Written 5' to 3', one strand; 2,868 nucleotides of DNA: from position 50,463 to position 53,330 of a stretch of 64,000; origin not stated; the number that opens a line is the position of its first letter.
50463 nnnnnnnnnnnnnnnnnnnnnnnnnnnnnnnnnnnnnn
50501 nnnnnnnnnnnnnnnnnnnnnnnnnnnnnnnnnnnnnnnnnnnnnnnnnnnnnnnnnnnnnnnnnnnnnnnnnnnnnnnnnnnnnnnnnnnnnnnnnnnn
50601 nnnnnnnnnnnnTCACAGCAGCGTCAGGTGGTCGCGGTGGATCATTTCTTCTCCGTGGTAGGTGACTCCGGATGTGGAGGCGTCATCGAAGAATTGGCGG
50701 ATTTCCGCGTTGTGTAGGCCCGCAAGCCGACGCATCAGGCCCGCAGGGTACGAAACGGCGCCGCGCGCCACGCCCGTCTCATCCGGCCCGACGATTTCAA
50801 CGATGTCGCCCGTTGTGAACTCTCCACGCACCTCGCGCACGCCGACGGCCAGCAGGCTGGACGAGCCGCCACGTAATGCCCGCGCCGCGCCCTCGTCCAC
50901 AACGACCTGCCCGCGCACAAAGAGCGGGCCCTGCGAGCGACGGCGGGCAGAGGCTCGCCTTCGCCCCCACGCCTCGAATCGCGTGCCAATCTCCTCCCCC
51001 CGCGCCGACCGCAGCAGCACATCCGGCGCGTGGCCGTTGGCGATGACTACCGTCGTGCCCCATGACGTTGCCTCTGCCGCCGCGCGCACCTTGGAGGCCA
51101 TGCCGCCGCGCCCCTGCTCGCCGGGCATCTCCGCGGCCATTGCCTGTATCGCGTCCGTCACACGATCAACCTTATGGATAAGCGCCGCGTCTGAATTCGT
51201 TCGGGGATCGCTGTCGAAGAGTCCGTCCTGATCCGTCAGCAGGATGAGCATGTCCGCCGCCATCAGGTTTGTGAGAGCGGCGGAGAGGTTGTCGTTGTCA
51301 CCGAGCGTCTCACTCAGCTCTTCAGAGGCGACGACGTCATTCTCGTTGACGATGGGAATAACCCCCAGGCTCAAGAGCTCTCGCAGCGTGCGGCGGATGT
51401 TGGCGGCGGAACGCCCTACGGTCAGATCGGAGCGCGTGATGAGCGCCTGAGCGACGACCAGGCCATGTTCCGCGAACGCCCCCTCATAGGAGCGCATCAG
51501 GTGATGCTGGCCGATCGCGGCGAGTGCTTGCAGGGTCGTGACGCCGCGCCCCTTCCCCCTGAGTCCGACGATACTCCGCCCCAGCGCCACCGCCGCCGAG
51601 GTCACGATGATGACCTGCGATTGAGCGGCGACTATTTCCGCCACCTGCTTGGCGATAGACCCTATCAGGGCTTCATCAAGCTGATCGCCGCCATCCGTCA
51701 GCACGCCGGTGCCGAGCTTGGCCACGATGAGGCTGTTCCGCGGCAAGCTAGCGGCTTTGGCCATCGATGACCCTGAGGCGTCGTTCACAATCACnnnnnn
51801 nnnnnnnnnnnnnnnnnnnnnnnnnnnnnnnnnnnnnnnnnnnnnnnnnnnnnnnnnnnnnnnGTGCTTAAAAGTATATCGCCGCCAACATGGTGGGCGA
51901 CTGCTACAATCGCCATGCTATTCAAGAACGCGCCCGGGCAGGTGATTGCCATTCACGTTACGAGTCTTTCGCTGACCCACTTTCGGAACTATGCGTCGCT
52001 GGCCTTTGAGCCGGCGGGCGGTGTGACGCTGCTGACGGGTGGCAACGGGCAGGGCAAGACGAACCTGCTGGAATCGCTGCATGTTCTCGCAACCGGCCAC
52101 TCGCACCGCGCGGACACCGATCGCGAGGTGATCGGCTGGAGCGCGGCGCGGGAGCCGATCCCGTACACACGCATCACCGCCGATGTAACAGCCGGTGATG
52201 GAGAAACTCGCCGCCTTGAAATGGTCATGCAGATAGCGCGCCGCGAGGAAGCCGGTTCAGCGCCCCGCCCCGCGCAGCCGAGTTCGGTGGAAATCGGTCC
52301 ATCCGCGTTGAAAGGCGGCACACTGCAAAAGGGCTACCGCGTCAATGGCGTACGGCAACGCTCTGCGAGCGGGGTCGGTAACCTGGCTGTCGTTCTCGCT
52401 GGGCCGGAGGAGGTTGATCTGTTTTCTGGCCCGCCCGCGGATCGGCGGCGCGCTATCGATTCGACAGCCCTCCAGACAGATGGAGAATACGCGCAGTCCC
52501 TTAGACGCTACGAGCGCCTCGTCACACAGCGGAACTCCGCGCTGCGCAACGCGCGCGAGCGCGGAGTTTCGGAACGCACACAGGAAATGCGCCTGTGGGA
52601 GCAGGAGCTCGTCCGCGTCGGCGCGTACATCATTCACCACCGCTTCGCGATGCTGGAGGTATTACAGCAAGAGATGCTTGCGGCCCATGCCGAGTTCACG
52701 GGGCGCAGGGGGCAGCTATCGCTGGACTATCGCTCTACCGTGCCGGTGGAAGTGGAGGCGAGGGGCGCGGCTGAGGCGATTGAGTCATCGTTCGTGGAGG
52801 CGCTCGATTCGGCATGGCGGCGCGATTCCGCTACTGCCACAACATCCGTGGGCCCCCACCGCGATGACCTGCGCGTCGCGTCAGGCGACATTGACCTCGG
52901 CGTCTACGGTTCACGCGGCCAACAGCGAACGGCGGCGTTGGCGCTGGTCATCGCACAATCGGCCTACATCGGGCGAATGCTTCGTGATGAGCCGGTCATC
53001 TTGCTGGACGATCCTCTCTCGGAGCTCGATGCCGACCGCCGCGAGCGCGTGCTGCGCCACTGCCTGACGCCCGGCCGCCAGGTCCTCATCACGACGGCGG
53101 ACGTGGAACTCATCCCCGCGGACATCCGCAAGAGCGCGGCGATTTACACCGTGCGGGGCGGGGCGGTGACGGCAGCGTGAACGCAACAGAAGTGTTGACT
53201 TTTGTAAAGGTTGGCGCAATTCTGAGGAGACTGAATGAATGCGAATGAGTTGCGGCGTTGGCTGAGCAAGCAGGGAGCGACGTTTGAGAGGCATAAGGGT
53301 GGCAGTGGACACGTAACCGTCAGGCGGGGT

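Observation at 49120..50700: Lower-GC ATPase cassette inserted between proB and proA, flanked by a diverged direct repeat of the proB 3' end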

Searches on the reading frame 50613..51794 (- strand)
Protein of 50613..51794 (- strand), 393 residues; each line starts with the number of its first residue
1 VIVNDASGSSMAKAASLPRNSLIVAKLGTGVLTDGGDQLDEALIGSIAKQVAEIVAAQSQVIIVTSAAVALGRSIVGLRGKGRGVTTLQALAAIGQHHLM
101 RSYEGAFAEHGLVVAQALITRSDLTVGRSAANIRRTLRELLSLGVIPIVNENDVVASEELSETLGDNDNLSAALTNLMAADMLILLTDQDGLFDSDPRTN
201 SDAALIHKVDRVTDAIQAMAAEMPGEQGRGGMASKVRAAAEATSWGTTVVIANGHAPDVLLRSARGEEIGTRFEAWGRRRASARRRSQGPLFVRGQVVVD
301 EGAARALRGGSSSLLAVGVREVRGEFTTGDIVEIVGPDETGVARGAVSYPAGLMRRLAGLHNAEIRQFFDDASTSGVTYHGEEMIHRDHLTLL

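Call 5: search_protein_families(library=pfam, proteins=[window:50613-51794:-], max_evalue=0.1)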
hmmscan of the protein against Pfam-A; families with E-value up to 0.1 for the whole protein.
window:50613-51794:- (393 aa): 3 families
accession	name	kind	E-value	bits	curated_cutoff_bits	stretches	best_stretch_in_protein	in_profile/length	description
PF00696.33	AA_kinase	-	4.4e-38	131.7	24.9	1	22-253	2-234/234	Amino acid kinase family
PF01472.26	PUA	-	1e-15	57.8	24.8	1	295-368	1-73/74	PUA domain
PF17785.7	PUA_3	-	0.008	16.4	22.6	1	297-347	1-51/64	PUA-like domain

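Call 8: find_encoding_contigs(protein=window:50613-51794:-, flank=10000, max_places=10)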
Protein window:50613-51794:- (393 aa): no gene with exactly this product is on record in the collection.

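Call 21: find_related_loci(query=window:50613-51794:-, collection=genome_contigs, flank=6000)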
Query window:50613-51794:- (393 aa) in genome_contigs; peptide patterns used: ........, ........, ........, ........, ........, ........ (x = any residue, [..] = any of these).
396 stretches matched a pattern; 24 encode a relative of the query (tblastn E <= 1e-3); 24 distinct loci.
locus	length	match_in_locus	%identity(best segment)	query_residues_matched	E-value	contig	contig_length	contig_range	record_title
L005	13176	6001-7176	84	2-393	0e+0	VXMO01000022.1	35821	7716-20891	MAG: Dehalococcoidia bacterium isolate SB0661_bin_39 NODE_1186_length_35821_cov_25.672342, whole genome shotgun sequence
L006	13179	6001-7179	85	1-393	0e+0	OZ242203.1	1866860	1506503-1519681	MAG: Dehalococcoidia bacterium isolate 46b4cb23-0772-48d0-a046-138772aa9ab4 genome assembly, chromosome: 1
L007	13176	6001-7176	84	2-393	0e+0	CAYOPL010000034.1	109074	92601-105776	MAG TPA_asm: uncultured Dehalococcoidia bacterium isolate SRP338948_co1_117 genome assembly, contig: k141_363827, whole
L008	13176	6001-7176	84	2-393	0e+0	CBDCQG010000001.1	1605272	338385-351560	MAG: Dehalococcoidia bacterium isolate 3fbff2ca-e395-4b82-b99e-5caa4fe2b8c1 genome assembly, contig: contig_1, whole gen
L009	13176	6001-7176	84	2-393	0e+0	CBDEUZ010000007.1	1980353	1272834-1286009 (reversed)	MAG: Dehalococcoidia bacterium isolate 12bb4de0-5d66-41c1-88e6-9363c8e7e517 genome assembly, contig: contig_7, whole gen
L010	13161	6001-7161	84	3-389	0e+0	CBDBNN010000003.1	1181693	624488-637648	MAG: Dehalococcoidia bacterium isolate 887b4896-a18b-4208-aa50-a2b6d5732f93 genome assembly, contig: contig_3, whole gen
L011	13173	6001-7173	83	3-393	0e+0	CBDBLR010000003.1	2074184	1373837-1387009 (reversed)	MAG: Dehalococcoidia bacterium isolate b0ff33b4-6d30-44c2-b05f-a31f5125ac2a genome assembly, contig: contig_3, whole gen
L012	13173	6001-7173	82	3-393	0e+0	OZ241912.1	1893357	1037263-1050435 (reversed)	MAG: Dehalococcoidia bacterium isolate 1b74dff9-3c1d-47af-b536-3faa717bbe64 genome assembly, chromosome: 1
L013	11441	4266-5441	83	2-393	0e+0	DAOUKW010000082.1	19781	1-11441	MAG TPA_asm: Dehalococcoidia bacterium isolate S8_363 224127, whole genome shotgun sequence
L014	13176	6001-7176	82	2-393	0e+0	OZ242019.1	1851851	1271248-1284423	MAG: Dehalococcoidia bacterium isolate 6a8eb34f-a5cb-4fb7-8aaa-94d649b5f1d6 genome assembly, chromosome: 1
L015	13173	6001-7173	83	3-393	0e+0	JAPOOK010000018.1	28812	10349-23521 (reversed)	MAG: Chloroflexota bacterium isolate APA_bin_32 c_000000102025, whole genome shotgun sequence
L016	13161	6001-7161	82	3-389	0e+0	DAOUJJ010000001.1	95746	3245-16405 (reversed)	MAG TPA_asm: Dehalococcoidia bacterium isolate S32_260 k113_2562845, whole genome shotgun sequence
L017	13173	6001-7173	82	3-393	0e+0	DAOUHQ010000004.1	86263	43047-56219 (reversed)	MAG TPA_asm: Dehalococcoidia bacterium isolate S16_98 k189_202282, whole genome shotgun sequence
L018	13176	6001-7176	82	3-393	0e+0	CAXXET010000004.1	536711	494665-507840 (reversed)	MAG: Dehalococcoidia bacterium isolate 2b4b04a0-9111-43d2-a146-f7996b42d8f3 genome assembly, contig: contig_4, whole gen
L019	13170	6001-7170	82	4-393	0e+0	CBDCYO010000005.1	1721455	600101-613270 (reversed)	MAG: Dehalococcoidia bacterium isolate 63611516-fa43-4063-b574-94f25a32ee57 genome assembly, contig: chromosome_2, whole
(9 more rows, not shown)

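Call 45: search_protein_families(library=padloc, proteins=[L018:8470-9063:+], max_evalue=0.001)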
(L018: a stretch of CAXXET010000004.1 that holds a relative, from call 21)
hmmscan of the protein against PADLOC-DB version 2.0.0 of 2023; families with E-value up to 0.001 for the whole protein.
L018:8470-9063:+ (197 aa): 10 families
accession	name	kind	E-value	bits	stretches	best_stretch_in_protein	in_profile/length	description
PDLC04201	HEC-01B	-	3.4e-72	240.3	1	2-196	3-198/202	-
PDLC04195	HEC-01B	-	3e-26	90.6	1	29-196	2-182/199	-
PDLC04199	HEC-01B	-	6e-22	76.4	1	42-195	1-169/203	-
PDLC04192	HEC-01B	-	1.1e-21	75.4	1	46-194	24-172/182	-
PDLC04193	HEC-01B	-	9.1e-07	27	1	101-166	86-148/195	-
PDLC04194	HEC-01B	-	2.3e-06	25.5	1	103-161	93-148/204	-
PDLC04191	HEC-01B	-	3.8e-06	25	1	7-146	8-136/192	-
PDLC04197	HEC-01B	-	2.7e-05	22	1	102-160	87-142/192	-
PDLC04210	HEC-01B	-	4.9e-05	21.2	1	104-156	117-172/217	-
PDLC04185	HEC-01B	-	0.00025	19.2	1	7-132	8-125/188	-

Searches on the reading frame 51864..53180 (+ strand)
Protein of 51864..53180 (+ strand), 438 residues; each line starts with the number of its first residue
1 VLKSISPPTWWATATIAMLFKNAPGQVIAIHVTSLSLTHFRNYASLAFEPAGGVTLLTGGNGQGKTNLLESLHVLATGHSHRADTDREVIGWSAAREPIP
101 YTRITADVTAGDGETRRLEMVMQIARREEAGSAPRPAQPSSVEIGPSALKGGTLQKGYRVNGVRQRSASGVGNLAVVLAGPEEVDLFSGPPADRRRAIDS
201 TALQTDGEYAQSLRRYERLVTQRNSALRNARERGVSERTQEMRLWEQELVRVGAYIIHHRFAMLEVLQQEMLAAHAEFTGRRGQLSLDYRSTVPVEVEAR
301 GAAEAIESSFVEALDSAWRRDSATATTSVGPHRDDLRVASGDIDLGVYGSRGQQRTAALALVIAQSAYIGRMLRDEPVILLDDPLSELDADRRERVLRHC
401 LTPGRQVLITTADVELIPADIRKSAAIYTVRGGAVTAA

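Call 5: search_protein_families(library=pfam, proteins=[window:51864-53180:+], max_evalue=0.1)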
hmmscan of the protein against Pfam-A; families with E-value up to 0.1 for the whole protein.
window:51864-53180:+ (438 aa): 8 families
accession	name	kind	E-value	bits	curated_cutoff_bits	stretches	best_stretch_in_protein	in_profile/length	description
PF02463.25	SMC_N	-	2.1e-15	57.2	40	1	32-418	2-203/220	RecF/RecN/SMC N terminal domain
PF13476.12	AAA_23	-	1.5e-08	36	27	1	34-88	1-55/201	AAA domain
PF13304.12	AAA_21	-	3.8e-08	34.2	27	2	54-84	1-34/304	AAA domain, putative AbiEii toxin, Type IV TA system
PF13555.12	AAA_29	-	0.00037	20.6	27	1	40-80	12-50/61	P-loop containing region of AAA domain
PF00005.33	ABC_tran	-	0.003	18.6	25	0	51-78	10-37/137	ABC transporter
PF13175.12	AAA_15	-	0.023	14.8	32.1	1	33-78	4-49/374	AAA ATPase domain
PF05729.18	NACHT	-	0.05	13.9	26.7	0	54-77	2-25/167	NACHT domain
PF09818.15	ABC_ATPase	-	0.07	12.6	23.2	0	53-89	80-114/283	P-loop domain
